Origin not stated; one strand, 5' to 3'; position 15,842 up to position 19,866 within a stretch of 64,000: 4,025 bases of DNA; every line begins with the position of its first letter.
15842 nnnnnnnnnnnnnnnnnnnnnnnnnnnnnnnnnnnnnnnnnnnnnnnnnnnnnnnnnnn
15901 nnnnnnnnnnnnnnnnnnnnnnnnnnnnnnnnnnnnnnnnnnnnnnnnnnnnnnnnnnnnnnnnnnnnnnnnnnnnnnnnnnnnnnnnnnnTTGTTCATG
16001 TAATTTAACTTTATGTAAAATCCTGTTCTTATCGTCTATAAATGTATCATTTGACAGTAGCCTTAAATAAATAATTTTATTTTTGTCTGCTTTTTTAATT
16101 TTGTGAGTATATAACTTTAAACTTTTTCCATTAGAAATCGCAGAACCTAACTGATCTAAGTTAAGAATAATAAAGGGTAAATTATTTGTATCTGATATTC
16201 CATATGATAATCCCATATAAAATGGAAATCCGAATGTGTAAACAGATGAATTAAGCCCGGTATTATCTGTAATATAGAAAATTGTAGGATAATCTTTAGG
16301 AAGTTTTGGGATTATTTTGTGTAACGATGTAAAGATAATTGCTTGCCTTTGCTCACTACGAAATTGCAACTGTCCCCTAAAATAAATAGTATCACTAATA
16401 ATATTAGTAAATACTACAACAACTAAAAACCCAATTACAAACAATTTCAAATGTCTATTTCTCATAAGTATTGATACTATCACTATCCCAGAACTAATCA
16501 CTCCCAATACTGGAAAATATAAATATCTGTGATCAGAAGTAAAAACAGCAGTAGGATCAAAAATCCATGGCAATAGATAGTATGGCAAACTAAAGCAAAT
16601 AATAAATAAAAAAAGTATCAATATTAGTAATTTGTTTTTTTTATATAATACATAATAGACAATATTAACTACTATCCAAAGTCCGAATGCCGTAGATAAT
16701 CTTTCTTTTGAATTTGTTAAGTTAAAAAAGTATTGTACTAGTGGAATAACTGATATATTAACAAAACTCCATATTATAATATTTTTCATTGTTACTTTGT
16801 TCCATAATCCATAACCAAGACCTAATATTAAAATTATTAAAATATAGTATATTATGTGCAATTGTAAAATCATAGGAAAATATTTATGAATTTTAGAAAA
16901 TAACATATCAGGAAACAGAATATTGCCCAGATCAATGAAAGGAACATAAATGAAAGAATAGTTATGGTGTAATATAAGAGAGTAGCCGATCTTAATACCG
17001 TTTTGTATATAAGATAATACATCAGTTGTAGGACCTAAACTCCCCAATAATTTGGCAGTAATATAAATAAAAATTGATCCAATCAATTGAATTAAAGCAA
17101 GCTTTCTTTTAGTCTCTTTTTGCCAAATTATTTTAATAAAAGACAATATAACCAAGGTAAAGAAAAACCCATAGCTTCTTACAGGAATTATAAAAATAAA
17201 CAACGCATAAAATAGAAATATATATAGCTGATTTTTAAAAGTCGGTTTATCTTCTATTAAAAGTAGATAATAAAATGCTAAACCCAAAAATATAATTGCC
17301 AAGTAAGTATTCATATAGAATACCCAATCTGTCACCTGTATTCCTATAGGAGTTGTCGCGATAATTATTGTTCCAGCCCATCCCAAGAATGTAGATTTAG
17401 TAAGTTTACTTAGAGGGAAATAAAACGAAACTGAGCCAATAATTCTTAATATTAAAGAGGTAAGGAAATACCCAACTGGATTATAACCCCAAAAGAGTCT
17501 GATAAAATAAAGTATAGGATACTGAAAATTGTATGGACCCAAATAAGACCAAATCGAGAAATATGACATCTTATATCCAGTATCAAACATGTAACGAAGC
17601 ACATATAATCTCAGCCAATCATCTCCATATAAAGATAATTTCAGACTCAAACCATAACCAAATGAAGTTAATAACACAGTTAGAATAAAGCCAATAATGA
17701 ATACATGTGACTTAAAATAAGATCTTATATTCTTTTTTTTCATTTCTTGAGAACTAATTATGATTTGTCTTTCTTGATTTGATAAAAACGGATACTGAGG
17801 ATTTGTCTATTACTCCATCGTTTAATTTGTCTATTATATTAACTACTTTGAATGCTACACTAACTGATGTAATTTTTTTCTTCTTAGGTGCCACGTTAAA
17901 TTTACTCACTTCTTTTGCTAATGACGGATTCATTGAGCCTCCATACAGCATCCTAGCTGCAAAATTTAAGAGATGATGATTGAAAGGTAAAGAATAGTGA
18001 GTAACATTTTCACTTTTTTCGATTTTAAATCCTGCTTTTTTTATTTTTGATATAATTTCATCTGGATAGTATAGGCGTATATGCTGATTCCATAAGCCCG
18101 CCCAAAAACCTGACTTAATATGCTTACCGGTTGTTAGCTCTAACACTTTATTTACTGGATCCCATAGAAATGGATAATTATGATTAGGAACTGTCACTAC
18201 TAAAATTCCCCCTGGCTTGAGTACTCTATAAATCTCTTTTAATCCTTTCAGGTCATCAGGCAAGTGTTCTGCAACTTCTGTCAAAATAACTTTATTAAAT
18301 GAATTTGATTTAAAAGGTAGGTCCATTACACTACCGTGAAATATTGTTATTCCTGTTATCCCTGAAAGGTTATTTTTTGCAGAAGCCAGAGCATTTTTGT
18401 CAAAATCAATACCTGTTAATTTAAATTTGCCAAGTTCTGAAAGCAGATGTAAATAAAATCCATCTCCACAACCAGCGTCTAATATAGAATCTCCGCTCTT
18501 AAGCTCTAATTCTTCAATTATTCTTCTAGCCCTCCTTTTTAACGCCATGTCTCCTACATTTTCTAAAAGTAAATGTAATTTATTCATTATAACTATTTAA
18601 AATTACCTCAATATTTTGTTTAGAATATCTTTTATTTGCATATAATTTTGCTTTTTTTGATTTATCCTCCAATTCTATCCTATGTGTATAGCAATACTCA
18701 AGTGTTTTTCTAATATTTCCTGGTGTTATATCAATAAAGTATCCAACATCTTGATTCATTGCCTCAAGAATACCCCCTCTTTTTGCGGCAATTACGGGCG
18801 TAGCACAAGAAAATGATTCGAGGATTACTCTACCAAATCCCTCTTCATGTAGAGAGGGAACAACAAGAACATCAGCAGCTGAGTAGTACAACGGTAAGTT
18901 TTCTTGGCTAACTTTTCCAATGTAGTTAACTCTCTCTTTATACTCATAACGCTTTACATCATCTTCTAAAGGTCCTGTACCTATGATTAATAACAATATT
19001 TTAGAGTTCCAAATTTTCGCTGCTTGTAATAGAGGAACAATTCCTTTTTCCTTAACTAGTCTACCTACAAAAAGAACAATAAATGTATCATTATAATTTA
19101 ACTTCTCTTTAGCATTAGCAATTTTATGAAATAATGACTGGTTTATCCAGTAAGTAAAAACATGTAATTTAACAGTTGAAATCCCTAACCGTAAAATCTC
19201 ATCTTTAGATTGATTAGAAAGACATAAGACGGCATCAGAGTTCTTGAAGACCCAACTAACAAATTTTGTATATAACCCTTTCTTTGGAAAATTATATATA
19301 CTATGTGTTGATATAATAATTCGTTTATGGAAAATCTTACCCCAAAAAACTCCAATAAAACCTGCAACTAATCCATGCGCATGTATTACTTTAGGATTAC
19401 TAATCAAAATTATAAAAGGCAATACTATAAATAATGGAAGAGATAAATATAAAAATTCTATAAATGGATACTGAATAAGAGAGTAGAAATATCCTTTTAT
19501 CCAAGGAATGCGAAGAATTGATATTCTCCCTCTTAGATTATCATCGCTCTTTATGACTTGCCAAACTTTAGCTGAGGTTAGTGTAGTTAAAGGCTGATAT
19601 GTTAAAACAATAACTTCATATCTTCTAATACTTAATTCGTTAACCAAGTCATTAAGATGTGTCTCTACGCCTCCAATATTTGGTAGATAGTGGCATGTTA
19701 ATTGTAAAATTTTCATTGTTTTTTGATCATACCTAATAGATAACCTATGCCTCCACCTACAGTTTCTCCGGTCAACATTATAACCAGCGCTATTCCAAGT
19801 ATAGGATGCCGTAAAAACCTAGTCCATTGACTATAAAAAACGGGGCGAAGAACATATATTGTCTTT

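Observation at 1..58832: ~58-kb unidirectional supercluster dominated by GT-C membrane glycosyltransferases with their own polyprenyl-P-sugar donor synthases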

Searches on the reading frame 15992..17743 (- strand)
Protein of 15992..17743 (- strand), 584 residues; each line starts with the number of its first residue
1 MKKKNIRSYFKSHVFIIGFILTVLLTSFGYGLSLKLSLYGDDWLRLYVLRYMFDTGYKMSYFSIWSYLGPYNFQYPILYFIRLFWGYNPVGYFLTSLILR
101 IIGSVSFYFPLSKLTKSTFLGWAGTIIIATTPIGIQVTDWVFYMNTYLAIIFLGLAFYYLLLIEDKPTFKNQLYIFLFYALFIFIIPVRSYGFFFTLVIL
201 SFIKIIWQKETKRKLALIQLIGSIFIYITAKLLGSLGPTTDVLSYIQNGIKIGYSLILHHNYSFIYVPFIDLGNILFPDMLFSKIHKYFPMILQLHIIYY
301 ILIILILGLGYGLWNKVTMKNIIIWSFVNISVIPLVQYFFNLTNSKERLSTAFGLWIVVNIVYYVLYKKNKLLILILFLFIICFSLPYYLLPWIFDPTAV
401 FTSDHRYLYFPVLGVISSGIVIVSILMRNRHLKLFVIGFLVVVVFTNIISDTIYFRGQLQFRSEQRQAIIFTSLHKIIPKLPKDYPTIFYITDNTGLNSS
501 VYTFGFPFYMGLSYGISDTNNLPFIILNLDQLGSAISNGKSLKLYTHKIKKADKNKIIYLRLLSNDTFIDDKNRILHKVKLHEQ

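Call 5: search_protein_families(library=pfam, proteins=[window:15992-17743:-], max_evalue=0.01)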
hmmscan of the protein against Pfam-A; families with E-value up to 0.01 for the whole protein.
window:15992-17743:- (584 aa): 0 families

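Call 31: search_protein_families(library=ncbifam, proteins=[window:15992-17743:-], max_evalue=0.001)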
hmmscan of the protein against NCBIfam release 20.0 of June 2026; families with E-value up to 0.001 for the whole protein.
window:15992-17743:- (584 aa): 0 families

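Call 33: find_homologous_proteins(query=window:15992-17743:-, max_evalue=0.00001)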
Query window:15992-17743:- (584 aa): 7 proteins with E <= 0.00001 among 8000 candidates.
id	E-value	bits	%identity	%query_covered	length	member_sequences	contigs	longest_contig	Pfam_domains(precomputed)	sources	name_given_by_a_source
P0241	0.0e+0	1269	100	100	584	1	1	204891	-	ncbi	-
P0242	1.2e-204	700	55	98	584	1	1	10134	-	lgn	-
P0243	4.4e-199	682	54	100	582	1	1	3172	-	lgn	-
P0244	3.8e-184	632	52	100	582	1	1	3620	-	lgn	-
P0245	6.8e-184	631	51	100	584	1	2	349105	-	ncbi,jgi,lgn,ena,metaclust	metaclust:\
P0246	2.0e-152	527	48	98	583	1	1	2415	-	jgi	-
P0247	4.8e-152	526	46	97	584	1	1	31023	-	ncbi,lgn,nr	ncbi:MAG TPA: hypothetical protein VMR41_06015 [Patescibacteria group bacterium]|nr:hypothetical pro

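Call 36: search_solved_structures(query=A4, max_evalue=1)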
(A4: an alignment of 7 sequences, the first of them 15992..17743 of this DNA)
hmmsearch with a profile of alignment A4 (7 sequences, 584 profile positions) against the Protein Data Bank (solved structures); distinct sequences matched with E-value up to 1: 0.

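Call 55: predict_structure(alignment_id=A4)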
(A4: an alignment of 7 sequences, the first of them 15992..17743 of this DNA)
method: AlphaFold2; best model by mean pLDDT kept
length: 584 residues; sequences in the alignment: 7
mean_pLDDT: 69.0   pTM: 0.64
mean pLDDT of the five models: 69.0, 68.4, 63.0, 61.4, 54.1
residues with pLDDT >= 90: 14; 70-90: 292; 50-70: 198; < 50: 80
segments of 3 or more residues with pLDDT < 50: 35-44, 52-74, 134-138, 235-240, 392-408, 456-462, 499-501
pLDDT, mean of each block of 10 residues (from residue 1): 61 82 83 49 51 46 42 55 66 79 88 81 83 48 70 86 86 90 65 75 84 89 84 50 54 51 63 66 68 62 63 64 77 74 69 78 74 75 62 43 46 69 69 73 73 51 61 83 80 59 54 65 75 86 75 87 83 82 57
secondary structure, 60 per line:
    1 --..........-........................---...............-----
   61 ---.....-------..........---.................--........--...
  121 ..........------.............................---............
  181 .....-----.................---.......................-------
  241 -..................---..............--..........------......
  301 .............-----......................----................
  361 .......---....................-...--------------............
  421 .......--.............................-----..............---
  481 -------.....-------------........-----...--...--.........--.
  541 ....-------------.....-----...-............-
elements in order: H3-12 H14-37 H41-55 H64-68 H76-85 H89-105 H108-115 H118-130 H137-165 H169-185 H191-207 H211-233 H242-259 H263-276 H279-288 H295-313 H319-340 H345-367 H371-390 H409-427 H430-458 H464-477 E488-492 H506-513 E524-526 H529-537 H540-544 E558-562 E568-570 H572-583

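Call 59: fold_search(model_id=the predicted structure, library=pdb)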
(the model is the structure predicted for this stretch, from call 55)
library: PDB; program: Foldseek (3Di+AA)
matches with E <= 10: 273; with E <= 0.001: 8
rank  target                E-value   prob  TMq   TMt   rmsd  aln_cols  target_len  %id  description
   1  8agc_A                6.8e-05  1.00  0.39  0.34  18.0       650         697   13  Structure of yeast oligosaccharylransferase complex with lipid-linked oligosaccharide and non-acceptor peptide bound (released 2022-12-07)
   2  8pn9_A                2.0e-04  1.00  0.34  0.32  15.2       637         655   11  Structure of human oligosaccharyltransferase OST-A complex bound to NGI-1 (released 2024-05-08)
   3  6ezn_F                2.3e-04  1.00  0.39  0.36  14.8       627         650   11  Cryo-EM structure of the yeast oligosaccharyltransferase (OST) complex (released 2018-01-17)
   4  7oci_F                4.5e-04  1.00  0.40  0.37  14.9       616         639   12  Cryo-EM structure of yeast Ost6p containing oligosaccharyltransferase complex (released 2022-02-16)
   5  8age_A                4.7e-04  1.00  0.39  0.36  16.1       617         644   12  Structure of yeast oligosaccharylransferase complex with acceptor peptide bound (released 2022-12-07)
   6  6s7t_A                4.9e-04  1.00  0.37  0.32  18.4       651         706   12  Cryo-EM structure of human oligosaccharyltransferase complex OST-B (released 2019-12-18)
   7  9n9j_I                7.5e-04  1.00  0.36  0.31  16.0       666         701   13  Structure of a GRP94 folding intermediate engaged with a CCDC134- and FKBP11-bound secretory translocon (released 2025-11-19)
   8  8agb_A                8.8e-04  1.00  0.35  0.33  14.9       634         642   11  Structure of yeast oligosaccharylransferase complex with lipid-linked oligosaccharide bound (released 2022-12-07)
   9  6c26_A                1.2e-03  1.00  0.34  0.32  16.9       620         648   12  The Cryo-EM structure of a eukaryotic oligosaccharyl transferase complex (released 2018-01-31)
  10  6s7o_A                1.8e-03  1.00  0.33  0.31  15.5       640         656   11  Cryo-EM structure of human oligosaccharyltransferase complex OST-A (released 2019-12-18)
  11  6ftg_5                3.6e-03  1.00  0.38  0.35  19.2       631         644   12  Subtomogram average of OST-containing ribosome-translocon complexes from canine rough microsomal membranes (released 2018-03-21)
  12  6gxc_A                1.1e-02  1.00  0.34  0.29  15.9       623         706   11  Bacterial oligosaccharyltransferase PglB in complex with an inhibitory peptide and a reactive lipid-linked oligosaccha (released 2018-11-14)
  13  7zlh_A                2.5e-02  0.99  0.27  0.24  19.7       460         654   14  Cryo-EM structure of C-mannosyltransferase CeDPY19, in apo state, bound to CMT2-Fab and anti-Fab nanobody (released 2023-01-11)
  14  5ogl_A                2.9e-02  1.00  0.37  0.32  15.1       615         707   12  Structure of bacterial oligosaccharyltransferase PglB in complex with an acceptor peptide and an lipid-linked oligosac (released 2017-10-25)
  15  7zli_A                4.3e-02  0.99  0.28  0.25  19.3       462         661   12  Cryo-EM structure of C-mannosyltransferase CeDPY19, in complex with Dol25-P-Man and bound to CMT2-Fab and anti-Fab nan (released 2023-01-11)
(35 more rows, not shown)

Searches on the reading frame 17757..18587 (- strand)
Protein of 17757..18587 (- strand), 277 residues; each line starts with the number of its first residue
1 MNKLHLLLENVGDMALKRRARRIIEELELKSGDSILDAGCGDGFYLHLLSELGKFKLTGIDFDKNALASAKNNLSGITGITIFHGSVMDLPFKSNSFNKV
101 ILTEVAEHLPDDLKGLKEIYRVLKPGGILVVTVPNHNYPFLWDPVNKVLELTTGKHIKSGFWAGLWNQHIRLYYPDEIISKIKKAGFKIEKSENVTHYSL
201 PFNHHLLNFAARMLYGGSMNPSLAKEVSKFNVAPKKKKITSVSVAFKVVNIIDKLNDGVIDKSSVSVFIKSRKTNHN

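Call 5: search_protein_families(library=pfam, proteins=[window:17757-18587:-], max_evalue=0.01)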
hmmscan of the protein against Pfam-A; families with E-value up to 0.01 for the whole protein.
window:17757-18587:- (277 aa): 14 families
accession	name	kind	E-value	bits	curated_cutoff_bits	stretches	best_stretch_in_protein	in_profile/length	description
PF08241.18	Methyltransf_11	-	3.5e-23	82.5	21.2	1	36-131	1-95/95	Methyltransferase domain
PF13847.12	Methyltransf_31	-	6.4e-22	78.2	27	1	30-143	2-120/145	Methyltransferase domain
PF13649.12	Methyltransf_25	-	1.4e-20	74.2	27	1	35-127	1-97/97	Methyltransferase domain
PF13489.12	Methyltransf_23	-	9.2e-18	64.9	27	1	17-190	6-162/164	Methyltransferase domain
PF01209.24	Ubie_methyltran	-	4e-15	56.2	20.1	1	22-132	38-152/233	ubiE/COQ5 methyltransferase family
PF08242.18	Methyltransf_12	-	3.9e-13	50.4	30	1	36-129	1-98/98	Methyltransferase domain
PF07021.18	MetW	-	6.3e-08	32.9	21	1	22-143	5-116/193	Methionine biosynthesis protein MetW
PF02353.26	CMAS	-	2.1e-06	27.7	27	1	15-133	46-166/273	Mycolic acid cyclopropane synthetase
PF01135.25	PCMT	-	4.5e-05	23.8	20.3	1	23-135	65-175/210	Protein-L-isoaspartate(D-aspartate) O-methyltransferase (PCMT)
PF05175.20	MTS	-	4.6e-05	23.6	23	1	23-101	23-103/170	Methyltransferase small domain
PF01795.25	Methyltransf_5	-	5.1e-05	23.3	27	1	21-91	10-82/309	MraW methylase family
PF06325.19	PrmA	-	0.0001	22.4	22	1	25-130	156-257/296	Ribosomal protein L11 methyltransferase (PrmA)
PF01555.25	N6_N4_Mtase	-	0.00023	21.6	26.7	0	116-188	36-110/221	DNA methylase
PF08003.17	Methyltransf_9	-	0.003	17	23.8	1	22-131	106-217/315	Protein of unknown function (DUF1698)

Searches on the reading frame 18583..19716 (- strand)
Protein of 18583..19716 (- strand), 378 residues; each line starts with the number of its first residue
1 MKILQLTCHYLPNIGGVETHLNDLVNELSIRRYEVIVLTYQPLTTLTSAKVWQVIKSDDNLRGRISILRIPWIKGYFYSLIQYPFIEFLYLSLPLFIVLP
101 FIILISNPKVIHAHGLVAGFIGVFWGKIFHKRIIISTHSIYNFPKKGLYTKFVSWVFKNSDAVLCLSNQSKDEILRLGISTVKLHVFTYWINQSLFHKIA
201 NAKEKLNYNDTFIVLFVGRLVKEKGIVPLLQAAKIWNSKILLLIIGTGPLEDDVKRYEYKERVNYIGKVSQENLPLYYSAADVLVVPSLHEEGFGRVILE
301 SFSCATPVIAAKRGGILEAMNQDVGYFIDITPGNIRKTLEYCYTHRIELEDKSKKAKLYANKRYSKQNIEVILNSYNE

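Call 5: search_protein_families(library=pfam, proteins=[window:18583-19716:-], max_evalue=0.01)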
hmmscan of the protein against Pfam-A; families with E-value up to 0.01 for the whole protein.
window:18583-19716:- (378 aa): 6 families
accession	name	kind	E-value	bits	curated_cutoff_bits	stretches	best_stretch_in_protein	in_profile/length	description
PF00534.26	Glycos_transf_1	-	1.7e-29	103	26.4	1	203-346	7-159/172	Glycosyl transferases group 1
PF13692.12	Glyco_trans_1_4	-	2.2e-23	83.5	27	1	213-328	3-124/142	Glycosyl transferases group 1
PF13439.12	Glyco_transf_4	-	2.1e-18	67.4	28.5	1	14-186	1-161/170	Glycosyltransferase Family 4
PF13579.12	Glyco_trans_4_4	-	3.9e-10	40.7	29.7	1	15-190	1-158/158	Glycosyl transferase 4-like domain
PF20706.3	GT4-conflict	-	3.4e-05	23.4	26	1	270-324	271-324/385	Family 4 Glycosyltransferase in conflict systems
PF13477.12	Glyco_trans_4_2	-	7.2e-05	23.4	23.4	0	106-165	73-137/139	Glycosyl transferase 4-like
